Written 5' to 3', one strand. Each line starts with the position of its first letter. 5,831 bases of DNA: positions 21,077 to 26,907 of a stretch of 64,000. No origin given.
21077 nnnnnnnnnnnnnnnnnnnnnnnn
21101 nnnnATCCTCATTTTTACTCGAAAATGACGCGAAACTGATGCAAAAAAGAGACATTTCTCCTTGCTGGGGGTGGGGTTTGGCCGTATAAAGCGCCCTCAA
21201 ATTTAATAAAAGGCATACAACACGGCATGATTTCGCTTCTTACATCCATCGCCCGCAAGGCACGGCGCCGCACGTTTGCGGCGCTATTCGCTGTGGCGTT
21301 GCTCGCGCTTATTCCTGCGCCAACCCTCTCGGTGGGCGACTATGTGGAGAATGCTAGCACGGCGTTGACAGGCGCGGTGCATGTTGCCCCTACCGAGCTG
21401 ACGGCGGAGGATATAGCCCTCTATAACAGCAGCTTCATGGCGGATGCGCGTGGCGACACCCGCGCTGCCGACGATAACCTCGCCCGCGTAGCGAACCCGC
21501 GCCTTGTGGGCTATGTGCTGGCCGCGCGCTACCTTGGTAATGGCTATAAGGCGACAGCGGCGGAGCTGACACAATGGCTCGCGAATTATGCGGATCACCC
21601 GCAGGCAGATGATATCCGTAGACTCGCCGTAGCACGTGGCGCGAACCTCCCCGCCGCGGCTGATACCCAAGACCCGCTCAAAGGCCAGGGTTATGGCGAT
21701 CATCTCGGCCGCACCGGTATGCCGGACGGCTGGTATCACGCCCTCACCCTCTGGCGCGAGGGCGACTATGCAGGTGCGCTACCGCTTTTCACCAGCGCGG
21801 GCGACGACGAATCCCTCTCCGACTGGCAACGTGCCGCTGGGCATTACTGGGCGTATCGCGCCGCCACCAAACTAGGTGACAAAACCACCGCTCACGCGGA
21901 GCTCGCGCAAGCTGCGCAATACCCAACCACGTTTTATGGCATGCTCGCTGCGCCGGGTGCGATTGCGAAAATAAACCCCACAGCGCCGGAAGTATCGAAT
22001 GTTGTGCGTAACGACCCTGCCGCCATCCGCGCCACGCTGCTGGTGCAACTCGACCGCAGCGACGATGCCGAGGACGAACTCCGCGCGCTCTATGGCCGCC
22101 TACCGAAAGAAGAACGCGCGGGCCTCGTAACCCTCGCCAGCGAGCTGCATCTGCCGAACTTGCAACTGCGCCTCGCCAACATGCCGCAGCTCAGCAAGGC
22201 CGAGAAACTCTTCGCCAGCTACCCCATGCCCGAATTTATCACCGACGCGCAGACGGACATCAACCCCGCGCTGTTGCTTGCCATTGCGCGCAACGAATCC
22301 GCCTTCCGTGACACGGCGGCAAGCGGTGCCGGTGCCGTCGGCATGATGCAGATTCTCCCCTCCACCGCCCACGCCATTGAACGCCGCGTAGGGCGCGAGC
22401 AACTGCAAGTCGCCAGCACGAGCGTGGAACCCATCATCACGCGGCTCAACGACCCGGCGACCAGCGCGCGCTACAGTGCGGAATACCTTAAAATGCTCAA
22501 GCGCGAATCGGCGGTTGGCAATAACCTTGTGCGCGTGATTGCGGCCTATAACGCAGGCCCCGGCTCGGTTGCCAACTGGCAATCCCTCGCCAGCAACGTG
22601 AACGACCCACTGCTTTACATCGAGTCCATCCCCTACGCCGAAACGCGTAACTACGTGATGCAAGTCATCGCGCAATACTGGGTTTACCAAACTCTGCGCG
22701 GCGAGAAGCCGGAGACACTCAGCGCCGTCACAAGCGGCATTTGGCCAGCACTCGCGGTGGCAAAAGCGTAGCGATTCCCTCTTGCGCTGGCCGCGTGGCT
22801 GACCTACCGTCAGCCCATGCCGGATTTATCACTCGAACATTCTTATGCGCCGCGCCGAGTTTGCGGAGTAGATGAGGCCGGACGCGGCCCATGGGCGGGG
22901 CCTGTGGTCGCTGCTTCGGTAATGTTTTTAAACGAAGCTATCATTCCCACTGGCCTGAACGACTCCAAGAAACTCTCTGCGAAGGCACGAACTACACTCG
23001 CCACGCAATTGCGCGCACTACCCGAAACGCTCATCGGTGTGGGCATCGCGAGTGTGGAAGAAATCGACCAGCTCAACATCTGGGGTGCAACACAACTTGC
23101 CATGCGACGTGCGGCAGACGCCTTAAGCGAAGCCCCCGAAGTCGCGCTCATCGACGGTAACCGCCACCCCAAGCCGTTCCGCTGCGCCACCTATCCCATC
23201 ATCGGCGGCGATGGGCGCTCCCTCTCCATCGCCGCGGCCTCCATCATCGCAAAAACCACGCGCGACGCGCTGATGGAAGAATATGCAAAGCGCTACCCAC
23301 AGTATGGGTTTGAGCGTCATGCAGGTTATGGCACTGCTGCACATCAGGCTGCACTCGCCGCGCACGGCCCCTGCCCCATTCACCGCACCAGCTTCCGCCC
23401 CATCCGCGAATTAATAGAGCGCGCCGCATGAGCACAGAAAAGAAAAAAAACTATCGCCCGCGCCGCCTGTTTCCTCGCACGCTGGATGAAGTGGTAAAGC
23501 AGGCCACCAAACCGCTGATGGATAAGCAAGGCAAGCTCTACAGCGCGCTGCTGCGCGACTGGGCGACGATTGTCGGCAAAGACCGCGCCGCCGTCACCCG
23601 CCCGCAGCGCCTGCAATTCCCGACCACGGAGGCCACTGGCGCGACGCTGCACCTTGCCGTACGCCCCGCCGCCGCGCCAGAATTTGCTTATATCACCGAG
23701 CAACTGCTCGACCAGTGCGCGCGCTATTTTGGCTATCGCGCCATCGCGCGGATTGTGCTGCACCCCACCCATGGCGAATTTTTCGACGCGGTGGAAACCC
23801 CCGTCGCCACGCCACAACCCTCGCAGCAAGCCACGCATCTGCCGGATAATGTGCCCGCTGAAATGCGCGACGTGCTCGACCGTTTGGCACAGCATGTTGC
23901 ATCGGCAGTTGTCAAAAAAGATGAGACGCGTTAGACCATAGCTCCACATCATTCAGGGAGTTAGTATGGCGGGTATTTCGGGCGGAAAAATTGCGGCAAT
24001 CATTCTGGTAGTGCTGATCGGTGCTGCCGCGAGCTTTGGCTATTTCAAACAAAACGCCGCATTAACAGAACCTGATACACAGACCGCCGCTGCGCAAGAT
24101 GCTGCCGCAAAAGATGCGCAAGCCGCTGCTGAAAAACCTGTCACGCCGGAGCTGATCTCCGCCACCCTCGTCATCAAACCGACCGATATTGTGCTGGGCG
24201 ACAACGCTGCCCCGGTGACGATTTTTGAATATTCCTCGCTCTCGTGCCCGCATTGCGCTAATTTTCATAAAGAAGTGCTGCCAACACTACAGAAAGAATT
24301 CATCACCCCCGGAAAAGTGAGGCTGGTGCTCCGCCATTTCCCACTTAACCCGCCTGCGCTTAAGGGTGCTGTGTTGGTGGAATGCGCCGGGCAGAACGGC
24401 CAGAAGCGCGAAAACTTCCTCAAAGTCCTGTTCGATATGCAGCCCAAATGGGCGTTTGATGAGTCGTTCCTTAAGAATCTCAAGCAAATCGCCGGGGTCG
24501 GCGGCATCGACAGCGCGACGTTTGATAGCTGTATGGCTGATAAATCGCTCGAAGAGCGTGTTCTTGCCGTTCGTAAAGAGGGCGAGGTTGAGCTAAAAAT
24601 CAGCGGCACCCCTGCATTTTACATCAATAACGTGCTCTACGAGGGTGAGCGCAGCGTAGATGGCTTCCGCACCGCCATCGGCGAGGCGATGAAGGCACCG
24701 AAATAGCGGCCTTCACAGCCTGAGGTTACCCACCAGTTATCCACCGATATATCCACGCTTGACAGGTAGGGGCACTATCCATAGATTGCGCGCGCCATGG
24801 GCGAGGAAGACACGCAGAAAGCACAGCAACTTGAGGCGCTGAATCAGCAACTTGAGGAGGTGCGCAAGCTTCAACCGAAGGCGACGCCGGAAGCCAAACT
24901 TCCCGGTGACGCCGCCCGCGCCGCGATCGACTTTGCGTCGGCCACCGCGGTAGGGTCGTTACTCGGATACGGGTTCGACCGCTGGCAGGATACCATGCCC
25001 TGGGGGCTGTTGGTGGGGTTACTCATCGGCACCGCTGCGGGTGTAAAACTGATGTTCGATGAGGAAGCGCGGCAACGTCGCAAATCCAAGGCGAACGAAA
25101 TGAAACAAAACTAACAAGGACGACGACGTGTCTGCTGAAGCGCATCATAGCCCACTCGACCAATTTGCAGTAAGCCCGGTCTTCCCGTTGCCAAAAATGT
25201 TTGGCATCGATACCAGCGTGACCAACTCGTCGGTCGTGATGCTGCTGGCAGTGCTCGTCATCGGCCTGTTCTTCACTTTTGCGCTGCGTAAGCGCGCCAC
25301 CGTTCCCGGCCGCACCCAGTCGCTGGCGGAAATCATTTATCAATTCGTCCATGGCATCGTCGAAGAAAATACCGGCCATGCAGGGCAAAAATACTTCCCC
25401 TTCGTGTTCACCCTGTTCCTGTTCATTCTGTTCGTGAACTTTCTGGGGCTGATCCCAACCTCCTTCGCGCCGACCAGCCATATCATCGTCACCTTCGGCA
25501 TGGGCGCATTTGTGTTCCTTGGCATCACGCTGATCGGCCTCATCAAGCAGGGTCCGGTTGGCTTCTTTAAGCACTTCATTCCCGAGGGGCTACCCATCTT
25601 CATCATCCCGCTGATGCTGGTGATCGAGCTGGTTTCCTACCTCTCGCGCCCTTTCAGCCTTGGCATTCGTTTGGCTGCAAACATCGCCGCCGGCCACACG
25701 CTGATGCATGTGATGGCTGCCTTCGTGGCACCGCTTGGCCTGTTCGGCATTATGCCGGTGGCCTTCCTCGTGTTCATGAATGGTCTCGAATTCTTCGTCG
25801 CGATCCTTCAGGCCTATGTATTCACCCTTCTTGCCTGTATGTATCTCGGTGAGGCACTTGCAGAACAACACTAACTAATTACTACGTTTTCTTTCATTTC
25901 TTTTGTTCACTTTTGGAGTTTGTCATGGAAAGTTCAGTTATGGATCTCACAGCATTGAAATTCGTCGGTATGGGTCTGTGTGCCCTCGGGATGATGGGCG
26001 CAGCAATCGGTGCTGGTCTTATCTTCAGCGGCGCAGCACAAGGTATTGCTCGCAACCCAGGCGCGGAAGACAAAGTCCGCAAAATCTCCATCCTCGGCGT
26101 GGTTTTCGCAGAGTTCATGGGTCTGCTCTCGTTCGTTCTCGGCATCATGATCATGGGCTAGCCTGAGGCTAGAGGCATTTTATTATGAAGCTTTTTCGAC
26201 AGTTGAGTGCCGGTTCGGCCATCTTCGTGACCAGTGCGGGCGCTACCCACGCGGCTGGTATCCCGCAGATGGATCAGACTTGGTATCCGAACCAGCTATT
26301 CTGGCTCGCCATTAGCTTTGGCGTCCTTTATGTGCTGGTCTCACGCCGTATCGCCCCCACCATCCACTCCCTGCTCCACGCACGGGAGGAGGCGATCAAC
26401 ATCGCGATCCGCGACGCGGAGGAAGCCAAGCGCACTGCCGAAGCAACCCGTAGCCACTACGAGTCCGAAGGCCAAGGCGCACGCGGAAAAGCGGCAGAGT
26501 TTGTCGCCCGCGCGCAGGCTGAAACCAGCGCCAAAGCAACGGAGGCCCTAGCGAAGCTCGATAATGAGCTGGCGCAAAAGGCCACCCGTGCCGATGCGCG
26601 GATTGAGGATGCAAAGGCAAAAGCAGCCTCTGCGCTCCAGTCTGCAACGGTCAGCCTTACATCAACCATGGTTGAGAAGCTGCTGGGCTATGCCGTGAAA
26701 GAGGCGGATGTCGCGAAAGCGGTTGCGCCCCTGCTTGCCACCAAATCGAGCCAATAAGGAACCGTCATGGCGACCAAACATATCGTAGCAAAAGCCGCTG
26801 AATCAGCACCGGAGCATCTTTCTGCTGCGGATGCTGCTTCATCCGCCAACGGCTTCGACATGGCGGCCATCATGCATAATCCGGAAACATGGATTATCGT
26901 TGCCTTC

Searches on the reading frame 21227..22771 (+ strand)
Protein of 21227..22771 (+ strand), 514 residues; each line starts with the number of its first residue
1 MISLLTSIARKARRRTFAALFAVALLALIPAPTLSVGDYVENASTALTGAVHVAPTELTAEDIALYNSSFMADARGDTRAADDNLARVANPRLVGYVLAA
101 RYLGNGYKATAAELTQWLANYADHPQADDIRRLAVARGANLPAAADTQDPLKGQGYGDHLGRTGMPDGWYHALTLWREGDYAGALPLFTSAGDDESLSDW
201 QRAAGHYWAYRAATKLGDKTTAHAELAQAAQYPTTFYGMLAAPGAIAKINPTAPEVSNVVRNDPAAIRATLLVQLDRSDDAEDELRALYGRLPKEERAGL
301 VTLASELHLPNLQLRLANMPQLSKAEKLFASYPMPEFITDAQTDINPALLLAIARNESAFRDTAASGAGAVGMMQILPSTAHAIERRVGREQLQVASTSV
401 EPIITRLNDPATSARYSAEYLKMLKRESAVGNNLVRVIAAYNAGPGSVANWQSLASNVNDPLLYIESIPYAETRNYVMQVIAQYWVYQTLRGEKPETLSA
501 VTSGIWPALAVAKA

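Call 12: search_protein_families(library=ncbifam, proteins=[window:21227-22771:+], max_evalue=0.001)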
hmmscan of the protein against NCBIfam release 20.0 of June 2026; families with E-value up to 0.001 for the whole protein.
window:21227-22771:+ (514 aa): 6 families
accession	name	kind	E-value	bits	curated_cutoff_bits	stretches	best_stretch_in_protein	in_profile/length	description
NF047373.1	BB0259_flg_lyt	exception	1.9e-32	112.9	234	1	340-493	554-694/705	flagellar assembly lytic transglycosylase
NF008631.0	PRK11619.1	equivalog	5.8e-29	100.9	536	1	205-500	348-637/644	murein transglycosylase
NF008670.0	PRK11671.1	equivalog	2.2e-09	36.9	375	1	343-449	203-307/359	membrane-bound lytic murein transglycosylase MltC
NF012014.0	PRK15470.1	equivalog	0.00011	21.9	233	1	342-437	49-137/203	membrane-bound lytic murein transglycosylase EmtA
NF008050.0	PRK10783.1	equivalog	0.00016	20.1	508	1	354-482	125-239/457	murein transglycosylase D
NF008112.0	PRK10859.1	equivalog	0.00062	18.3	354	0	337-385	293-341/483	membrane-bound lytic murein transglycosylase MltF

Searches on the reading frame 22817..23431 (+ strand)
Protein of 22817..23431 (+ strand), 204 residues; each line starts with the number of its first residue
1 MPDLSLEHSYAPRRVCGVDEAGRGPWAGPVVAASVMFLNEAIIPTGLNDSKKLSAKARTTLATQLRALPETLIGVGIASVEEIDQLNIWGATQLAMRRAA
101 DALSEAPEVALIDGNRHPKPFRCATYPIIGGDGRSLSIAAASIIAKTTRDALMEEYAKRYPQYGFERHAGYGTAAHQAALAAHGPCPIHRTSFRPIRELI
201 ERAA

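Call 12: search_protein_families(library=ncbifam, proteins=[window:22817-23431:+], max_evalue=0.001)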
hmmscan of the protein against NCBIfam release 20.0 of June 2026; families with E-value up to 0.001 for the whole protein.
window:22817-23431:+ (204 aa): 10 families
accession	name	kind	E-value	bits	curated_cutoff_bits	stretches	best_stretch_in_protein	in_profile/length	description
NF000595.1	PRK00015.1-3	equivalog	1e-70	237.6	167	1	14-198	3-186/188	ribonuclease HII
NF000594.1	PRK00015.1-1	equivalog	3.1e-69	233.4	243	1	13-198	69-250/251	ribonuclease HII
NF000596.1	PRK00015.1-4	equivalog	6.3e-63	212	251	1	15-201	2-185/186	ribonuclease HII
NF010537.0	PRK13925.1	equivalog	8e-59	198.6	252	1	12-197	9-196/200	ribonuclease HII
NF010538.0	PRK13926.1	equivalog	4.9e-55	187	285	1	13-203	22-208/213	ribonuclease HII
NF000598.1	PRK00015.2-2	equivalog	7.3e-48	162.9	273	1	13-194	20-201/203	ribonuclease HII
NF000600.1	PRK00015.2-4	equivalog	5.9e-42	143.6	364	1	15-197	30-211/212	ribonuclease HII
NF011119.0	PRK14550.1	equivalog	2.9e-24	86.2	350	1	15-194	2-186/204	ribonuclease HII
TIGR00729.1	TIGR00729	equivalog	6.1e-19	68.9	123.3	1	15-164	1-168/207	ribonuclease HII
TIGR00716.1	rnhC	equivalog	6.6e-06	25.7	161.2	1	11-68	79-139/284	ribonuclease HIII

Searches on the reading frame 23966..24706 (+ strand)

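Call 13: search_protein_families(library=pfam, proteins=[window:23966-24706:+], max_evalue=0.0001)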
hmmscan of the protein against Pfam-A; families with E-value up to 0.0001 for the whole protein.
window:23966-24706:+ (246 aa): 2 families
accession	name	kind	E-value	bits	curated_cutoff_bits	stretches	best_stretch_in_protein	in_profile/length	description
PF13462.12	Thioredoxin_4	-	1.7e-35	123.1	23.2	1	72-238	3-163/165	Thioredoxin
PF01323.26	DSBA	-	2.6e-11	44.1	25.6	0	170-238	123-190/191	DSBA-like thioredoxin domain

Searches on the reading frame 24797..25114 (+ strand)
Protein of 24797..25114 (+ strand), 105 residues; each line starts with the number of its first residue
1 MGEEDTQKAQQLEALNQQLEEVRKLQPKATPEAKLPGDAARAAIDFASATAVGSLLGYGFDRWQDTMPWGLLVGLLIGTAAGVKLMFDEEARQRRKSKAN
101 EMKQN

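Call 13: search_protein_families(library=pfam, proteins=[window:24797-25114:+], max_evalue=0.0001)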
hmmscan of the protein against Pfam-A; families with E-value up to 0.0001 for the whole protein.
window:24797-25114:+ (105 aa): 1 family
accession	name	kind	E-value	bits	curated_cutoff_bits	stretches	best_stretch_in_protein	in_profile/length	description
PF09527.15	ATPase_gene1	-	2.5e-12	47.1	26.6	1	39-87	4-52/54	Putative F0F1-ATPase subunit Ca2+/Mg2+ transporter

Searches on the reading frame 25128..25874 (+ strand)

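Call 13: search_protein_families(library=pfam, proteins=[window:25128-25874:+], max_evalue=0.0001)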
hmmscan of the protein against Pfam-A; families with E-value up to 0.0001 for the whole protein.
window:25128-25874:+ (248 aa): 1 family
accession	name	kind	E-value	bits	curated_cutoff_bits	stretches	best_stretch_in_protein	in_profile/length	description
PF00119.25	ATP-synt_A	-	1.1e-62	212.2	33.9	1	36-240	2-216/217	ATP synthase A chain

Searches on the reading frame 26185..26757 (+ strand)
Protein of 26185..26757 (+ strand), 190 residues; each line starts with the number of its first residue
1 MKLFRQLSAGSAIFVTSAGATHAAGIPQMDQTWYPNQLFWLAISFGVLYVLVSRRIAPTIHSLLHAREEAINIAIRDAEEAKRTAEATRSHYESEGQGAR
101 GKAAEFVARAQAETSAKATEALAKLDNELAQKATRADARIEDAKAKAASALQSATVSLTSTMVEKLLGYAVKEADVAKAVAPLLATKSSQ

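Call 13: search_protein_families(library=pfam, proteins=[window:26185-26757:+], max_evalue=0.0001)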
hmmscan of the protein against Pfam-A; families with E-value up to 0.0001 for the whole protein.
window:26185-26757:+ (190 aa): 2 families
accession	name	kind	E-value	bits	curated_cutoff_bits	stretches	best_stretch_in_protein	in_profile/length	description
PF00430.23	ATP-synt_B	-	2.4e-17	63.7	28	1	38-167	2-131/132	ATP synthase B/B' CF(0)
PF02326.20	YMF19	-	2.2e-08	35.3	22.6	1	27-88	1-60/84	Plant ATP synthase F0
